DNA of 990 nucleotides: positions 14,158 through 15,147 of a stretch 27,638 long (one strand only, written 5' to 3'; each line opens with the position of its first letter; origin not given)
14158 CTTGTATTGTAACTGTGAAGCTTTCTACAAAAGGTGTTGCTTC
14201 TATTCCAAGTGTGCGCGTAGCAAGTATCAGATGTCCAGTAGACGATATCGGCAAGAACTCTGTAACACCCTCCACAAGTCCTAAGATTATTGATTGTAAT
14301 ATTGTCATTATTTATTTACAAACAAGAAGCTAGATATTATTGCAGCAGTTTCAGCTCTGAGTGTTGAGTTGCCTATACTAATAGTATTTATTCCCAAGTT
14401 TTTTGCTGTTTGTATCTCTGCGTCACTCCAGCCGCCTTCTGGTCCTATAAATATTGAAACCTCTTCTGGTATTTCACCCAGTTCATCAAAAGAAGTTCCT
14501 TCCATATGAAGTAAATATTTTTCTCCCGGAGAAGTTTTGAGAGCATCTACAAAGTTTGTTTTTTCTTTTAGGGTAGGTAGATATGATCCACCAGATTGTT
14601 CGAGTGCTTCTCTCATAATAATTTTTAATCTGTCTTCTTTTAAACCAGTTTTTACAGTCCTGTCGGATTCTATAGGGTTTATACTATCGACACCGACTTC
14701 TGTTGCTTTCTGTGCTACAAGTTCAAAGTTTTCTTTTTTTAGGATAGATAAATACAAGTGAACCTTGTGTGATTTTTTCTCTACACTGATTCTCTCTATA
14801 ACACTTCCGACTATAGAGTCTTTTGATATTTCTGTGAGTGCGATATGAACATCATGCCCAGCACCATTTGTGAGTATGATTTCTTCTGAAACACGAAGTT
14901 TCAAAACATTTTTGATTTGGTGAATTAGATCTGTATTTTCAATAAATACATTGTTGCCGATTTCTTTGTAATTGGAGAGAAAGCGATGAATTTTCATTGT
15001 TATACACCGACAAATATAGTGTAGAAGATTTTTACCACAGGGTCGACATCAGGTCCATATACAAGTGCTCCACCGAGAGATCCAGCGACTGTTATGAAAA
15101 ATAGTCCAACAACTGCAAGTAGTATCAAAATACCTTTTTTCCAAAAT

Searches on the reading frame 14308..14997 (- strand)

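Call 8: search_protein_families(library=pfam, proteins=[window:14308-14997:-], max_evalue=0.001)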
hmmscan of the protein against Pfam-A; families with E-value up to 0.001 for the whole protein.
window:14308-14997:- (229 aa): 2 families
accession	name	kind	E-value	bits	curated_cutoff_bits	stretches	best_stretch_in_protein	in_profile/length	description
PF04452.19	Methyltrans_RNA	-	3e-37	128.2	23.9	1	75-221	3-159/165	RNA methyltransferase domain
PF20260.4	PUA_4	-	1.7e-06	28.5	23.9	1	28-66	9-47/48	RNA methyltransferase PUA domain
